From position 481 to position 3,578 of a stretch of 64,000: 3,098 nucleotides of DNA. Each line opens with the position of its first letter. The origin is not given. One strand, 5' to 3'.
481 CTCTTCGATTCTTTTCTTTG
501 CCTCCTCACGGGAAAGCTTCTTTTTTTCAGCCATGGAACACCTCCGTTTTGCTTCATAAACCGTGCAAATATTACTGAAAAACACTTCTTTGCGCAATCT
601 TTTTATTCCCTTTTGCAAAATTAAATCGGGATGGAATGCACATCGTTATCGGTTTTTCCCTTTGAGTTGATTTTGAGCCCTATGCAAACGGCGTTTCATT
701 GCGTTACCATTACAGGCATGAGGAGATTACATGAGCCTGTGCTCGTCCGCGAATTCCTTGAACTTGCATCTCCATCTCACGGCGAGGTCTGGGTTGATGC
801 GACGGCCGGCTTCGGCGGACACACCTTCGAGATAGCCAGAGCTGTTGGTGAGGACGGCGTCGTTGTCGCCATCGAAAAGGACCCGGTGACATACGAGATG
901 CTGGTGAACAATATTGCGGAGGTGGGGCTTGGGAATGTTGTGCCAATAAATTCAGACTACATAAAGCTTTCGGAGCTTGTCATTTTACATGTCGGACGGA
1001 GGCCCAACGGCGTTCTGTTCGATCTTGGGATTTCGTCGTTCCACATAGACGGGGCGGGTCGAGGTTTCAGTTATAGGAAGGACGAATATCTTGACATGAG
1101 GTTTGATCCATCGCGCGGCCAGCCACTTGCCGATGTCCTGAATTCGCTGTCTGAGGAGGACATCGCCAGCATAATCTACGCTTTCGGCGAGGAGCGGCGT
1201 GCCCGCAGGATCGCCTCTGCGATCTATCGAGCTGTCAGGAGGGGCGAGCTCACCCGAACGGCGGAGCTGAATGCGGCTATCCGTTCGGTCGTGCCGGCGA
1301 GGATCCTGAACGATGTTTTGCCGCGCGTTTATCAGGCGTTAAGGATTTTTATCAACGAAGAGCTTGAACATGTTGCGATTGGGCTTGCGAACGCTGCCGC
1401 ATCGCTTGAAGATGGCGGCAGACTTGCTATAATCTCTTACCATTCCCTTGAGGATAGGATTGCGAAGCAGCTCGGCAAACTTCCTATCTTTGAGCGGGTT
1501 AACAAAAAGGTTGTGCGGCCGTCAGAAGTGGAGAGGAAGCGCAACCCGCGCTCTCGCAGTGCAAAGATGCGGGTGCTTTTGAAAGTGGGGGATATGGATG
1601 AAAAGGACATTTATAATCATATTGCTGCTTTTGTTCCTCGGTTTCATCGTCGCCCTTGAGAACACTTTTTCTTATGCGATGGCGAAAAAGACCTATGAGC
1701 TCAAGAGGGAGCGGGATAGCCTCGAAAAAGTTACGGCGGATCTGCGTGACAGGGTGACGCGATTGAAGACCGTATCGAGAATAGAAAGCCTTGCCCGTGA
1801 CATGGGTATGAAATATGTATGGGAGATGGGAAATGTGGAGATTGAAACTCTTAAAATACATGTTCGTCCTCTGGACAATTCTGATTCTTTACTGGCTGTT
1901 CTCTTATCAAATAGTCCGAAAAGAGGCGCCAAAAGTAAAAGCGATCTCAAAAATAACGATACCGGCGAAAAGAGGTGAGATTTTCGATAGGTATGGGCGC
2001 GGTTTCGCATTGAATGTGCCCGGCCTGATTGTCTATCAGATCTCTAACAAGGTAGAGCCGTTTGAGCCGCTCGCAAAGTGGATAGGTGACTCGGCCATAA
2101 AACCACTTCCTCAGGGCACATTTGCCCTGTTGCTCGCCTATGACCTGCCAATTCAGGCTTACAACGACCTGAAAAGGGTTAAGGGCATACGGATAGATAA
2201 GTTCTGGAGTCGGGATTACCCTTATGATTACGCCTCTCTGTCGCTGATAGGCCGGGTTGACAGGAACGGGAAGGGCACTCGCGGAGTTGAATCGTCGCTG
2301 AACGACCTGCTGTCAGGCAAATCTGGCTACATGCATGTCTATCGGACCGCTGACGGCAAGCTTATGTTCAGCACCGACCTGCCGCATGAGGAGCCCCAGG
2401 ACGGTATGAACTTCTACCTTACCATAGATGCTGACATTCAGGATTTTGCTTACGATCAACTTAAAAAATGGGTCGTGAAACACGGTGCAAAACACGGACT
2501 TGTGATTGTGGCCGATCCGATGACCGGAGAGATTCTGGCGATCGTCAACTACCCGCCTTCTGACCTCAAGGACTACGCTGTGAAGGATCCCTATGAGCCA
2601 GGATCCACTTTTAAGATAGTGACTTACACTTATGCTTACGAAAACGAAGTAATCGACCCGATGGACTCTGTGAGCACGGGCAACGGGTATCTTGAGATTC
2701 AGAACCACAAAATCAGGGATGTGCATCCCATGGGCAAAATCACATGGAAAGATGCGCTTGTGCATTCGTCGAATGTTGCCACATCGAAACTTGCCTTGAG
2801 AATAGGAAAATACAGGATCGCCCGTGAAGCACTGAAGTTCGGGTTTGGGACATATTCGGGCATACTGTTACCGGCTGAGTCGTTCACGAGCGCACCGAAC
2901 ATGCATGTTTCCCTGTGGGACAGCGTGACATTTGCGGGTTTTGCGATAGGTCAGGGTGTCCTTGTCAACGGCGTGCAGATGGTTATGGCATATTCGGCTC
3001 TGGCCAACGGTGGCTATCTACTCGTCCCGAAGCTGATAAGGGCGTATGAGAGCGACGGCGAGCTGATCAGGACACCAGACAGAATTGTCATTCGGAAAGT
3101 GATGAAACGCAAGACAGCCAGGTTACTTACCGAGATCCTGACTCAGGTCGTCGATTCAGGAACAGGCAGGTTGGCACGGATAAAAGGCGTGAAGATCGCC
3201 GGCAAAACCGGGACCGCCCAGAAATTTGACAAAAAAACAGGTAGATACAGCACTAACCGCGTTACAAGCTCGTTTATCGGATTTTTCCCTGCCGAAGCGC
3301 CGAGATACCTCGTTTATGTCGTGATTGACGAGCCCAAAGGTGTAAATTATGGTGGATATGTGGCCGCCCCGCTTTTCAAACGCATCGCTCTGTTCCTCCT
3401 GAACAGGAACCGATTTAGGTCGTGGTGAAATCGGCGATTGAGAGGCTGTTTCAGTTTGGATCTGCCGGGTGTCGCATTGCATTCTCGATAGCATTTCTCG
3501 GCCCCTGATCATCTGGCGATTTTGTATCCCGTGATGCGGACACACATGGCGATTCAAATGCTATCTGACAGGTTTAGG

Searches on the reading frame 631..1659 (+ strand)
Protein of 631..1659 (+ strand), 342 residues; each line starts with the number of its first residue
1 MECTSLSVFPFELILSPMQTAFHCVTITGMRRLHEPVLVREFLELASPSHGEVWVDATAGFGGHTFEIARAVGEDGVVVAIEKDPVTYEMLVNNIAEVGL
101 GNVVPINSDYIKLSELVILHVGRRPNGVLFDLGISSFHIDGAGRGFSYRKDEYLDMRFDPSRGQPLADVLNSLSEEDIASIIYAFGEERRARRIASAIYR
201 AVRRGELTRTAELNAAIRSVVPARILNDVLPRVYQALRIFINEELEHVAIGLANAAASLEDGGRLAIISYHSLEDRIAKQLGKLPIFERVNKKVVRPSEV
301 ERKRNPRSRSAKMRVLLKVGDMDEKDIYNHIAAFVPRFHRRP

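Call 9: search_protein_families(library=pfam, proteins=[window:631-1659:+], max_evalue=0.001)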
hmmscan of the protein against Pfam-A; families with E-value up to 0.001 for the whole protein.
window:631-1659:+ (342 aa): 3 families
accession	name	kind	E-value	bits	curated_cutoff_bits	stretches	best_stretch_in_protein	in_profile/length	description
PF01795.25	Methyltransf_5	-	7.6e-71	239.5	27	1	33-318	3-308/309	MraW methylase family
PF02475.24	TRM5-TYW2_MTfase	-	1.2e-06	29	28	1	49-112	35-98/164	TRM5/TYW2 methyltransferase domain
PF01189.24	Methyltr_RsmB-F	-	2.2e-05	24.6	27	1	47-116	5-74/199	16S rRNA methyltransferase RsmB/F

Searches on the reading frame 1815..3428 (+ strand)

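Call 9: search_protein_families(library=pfam, proteins=[window:1815-3428:+], max_evalue=0.001)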
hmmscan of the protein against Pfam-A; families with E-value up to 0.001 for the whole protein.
window:1815-3428:+ (537 aa): 2 families
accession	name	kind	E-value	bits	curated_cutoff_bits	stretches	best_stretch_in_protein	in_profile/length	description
PF00905.27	Transpeptidase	-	1.1e-65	222.2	22.1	1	228-524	1-297/299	Penicillin binding protein transpeptidase domain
PF03717.20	PBP_dimer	-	2.7e-10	41.4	24.4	0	117-183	92-175/180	Penicillin-binding Protein dimerisation domain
